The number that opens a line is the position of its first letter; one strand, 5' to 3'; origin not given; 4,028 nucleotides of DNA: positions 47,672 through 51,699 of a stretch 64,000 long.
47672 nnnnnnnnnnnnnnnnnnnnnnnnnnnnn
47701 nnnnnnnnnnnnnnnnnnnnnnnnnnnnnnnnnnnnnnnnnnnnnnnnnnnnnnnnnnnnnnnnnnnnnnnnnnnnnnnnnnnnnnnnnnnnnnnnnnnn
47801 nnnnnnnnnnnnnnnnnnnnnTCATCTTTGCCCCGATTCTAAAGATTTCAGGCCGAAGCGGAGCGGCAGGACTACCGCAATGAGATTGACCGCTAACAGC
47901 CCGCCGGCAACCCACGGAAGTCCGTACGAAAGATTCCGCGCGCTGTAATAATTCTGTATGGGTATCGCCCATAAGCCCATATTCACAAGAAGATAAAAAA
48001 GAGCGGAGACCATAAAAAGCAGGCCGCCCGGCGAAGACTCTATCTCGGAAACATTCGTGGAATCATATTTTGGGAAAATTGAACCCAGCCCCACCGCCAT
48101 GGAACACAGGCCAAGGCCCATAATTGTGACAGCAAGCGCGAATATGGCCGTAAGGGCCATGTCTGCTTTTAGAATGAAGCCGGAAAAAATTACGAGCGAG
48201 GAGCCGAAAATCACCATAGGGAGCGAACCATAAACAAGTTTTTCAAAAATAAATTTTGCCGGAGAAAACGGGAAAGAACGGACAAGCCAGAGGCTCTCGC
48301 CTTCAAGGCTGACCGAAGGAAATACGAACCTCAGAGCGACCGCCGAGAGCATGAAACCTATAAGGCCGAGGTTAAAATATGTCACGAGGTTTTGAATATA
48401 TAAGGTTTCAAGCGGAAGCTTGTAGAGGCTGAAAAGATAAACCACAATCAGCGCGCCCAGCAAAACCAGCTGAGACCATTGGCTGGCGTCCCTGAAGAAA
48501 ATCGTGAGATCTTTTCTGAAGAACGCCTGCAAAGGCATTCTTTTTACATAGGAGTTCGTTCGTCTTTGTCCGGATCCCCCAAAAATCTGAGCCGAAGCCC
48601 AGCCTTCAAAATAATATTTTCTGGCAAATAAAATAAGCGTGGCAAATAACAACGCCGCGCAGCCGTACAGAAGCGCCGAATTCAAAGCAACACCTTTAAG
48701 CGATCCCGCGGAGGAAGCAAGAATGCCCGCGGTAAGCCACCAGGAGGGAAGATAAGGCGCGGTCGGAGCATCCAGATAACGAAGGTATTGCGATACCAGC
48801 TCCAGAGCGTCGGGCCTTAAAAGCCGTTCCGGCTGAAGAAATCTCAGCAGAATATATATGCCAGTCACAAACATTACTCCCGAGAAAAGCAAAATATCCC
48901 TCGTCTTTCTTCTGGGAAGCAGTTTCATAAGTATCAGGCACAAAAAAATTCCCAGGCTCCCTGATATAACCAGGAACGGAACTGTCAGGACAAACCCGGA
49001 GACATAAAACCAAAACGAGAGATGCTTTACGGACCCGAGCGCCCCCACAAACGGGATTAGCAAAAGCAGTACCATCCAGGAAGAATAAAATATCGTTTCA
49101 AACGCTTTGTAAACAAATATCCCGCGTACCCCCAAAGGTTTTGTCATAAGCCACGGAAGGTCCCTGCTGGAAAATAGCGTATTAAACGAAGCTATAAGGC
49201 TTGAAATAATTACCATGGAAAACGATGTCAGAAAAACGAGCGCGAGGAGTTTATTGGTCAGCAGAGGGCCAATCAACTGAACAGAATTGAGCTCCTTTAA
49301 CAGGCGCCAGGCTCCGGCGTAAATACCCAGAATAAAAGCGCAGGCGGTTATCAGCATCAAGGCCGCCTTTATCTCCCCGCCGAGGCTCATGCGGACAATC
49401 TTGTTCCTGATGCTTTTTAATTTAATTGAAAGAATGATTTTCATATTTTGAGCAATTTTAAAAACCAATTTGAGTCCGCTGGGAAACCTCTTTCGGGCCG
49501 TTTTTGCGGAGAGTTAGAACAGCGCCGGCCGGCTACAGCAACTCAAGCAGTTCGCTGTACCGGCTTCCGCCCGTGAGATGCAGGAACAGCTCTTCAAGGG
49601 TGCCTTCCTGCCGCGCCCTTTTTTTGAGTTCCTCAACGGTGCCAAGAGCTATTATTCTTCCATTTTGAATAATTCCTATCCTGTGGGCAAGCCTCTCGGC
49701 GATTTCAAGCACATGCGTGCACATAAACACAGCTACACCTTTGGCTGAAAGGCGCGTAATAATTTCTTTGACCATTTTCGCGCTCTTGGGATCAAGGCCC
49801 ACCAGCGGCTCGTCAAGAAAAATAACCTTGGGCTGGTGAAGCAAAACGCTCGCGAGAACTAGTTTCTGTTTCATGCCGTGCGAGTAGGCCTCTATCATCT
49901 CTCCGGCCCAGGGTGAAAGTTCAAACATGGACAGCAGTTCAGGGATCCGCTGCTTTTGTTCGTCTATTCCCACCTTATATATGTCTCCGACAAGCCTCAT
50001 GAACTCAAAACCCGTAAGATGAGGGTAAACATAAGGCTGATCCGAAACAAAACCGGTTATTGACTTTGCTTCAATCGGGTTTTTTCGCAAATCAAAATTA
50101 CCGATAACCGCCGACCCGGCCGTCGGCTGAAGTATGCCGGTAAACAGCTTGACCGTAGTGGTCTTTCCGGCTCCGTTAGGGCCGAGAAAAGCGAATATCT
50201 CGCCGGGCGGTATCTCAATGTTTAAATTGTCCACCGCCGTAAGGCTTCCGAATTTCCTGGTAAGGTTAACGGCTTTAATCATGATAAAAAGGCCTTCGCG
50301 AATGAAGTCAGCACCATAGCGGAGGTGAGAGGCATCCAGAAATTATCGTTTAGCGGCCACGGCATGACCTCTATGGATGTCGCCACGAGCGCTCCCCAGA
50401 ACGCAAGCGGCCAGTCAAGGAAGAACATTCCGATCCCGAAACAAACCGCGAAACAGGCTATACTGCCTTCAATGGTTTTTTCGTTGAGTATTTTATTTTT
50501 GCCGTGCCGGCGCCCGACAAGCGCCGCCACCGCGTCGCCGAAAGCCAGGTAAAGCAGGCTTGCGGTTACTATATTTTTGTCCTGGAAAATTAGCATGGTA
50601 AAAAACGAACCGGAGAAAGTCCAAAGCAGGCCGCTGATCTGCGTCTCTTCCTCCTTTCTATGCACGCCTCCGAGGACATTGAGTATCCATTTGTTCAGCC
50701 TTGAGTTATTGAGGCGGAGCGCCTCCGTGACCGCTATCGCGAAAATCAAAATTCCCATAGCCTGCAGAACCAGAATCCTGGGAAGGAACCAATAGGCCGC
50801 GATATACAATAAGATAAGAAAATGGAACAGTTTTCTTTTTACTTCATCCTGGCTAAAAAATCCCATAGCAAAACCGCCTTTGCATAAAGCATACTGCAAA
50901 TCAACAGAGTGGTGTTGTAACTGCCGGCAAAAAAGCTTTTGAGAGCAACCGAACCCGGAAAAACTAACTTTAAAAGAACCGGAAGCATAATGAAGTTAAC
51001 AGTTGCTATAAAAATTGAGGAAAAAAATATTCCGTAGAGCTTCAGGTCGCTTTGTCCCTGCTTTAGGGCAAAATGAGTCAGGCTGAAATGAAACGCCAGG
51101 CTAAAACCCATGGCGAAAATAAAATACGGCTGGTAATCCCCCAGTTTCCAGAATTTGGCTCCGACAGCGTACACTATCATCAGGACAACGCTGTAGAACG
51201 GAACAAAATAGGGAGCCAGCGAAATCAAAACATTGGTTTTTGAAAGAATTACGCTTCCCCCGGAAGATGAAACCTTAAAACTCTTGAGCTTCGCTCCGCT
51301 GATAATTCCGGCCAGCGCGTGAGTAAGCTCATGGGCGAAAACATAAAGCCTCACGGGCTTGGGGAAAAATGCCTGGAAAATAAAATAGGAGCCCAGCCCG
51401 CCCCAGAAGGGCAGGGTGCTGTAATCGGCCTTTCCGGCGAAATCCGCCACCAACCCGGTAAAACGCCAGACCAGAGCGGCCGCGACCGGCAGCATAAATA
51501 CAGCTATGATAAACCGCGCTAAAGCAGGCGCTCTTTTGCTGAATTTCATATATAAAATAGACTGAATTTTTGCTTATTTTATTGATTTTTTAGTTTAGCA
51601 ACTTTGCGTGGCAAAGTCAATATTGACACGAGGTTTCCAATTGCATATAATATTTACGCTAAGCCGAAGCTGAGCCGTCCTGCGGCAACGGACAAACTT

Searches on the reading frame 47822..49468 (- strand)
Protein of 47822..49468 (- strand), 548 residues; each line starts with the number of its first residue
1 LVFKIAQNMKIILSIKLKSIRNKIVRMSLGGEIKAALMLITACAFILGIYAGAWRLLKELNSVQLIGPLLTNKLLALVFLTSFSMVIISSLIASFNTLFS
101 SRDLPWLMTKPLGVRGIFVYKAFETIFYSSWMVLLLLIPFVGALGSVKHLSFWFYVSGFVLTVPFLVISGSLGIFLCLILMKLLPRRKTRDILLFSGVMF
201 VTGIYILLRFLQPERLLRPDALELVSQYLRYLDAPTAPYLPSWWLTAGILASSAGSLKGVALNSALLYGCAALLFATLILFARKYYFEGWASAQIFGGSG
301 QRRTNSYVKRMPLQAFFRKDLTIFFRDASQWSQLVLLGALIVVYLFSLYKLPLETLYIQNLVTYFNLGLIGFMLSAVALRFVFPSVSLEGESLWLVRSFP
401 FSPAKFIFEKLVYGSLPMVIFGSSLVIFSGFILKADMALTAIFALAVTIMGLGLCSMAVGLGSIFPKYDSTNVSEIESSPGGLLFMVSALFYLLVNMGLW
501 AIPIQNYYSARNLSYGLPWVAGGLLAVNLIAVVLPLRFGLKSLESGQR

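Call 82: search_protein_families(library=pfam, proteins=[window:47822-49468:-], max_evalue=0.001)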
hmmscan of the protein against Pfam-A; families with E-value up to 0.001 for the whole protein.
window:47822-49468:- (548 aa): 1 family
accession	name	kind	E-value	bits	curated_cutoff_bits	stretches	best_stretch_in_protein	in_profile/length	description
PF16949.11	ABC_tran_2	-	5.5e-101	339.5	25.7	1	33-543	8-537/542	Putative ATP-binding cassette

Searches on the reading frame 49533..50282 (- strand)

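Call 82: search_protein_families(library=pfam, proteins=[window:49533-50282:-], max_evalue=0.001)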
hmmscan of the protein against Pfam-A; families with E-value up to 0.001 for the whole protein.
window:49533-50282:- (249 aa): 3 families
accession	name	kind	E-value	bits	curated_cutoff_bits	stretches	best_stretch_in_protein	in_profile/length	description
PF00005.33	ABC_tran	-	1.3e-26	94.3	25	1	18-160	2-136/137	ABC transporter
PF13304.12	AAA_21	-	2.8e-09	37.9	27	1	133-190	238-298/304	AAA domain, putative AbiEii toxin, Type IV TA system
PF13476.12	AAA_23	-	0.00037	21.6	27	1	11-51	7-43/201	AAA domain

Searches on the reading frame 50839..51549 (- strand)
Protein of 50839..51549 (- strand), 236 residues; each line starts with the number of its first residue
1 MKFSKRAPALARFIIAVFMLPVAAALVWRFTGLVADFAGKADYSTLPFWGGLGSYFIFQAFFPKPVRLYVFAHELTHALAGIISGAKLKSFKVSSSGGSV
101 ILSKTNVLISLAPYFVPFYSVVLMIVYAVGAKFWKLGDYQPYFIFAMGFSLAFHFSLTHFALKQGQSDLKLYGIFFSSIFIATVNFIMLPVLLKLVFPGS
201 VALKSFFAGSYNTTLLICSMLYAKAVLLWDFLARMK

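Call 65: search_protein_families(library=pfam, proteins=[window:50839-51549:-], max_evalue=0.01)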
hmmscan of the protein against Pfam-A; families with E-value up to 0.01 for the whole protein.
window:50839-51549:- (236 aa): 2 families
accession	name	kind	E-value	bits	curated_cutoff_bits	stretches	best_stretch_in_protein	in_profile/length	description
PF13398.12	Peptidase_M50B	-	0.00013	22.2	26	1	68-128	23-89/201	Peptidase M50B-like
PF02163.28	Peptidase_M50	-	0.0076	16.1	27.2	1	68-174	8-106/221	Peptidase family M50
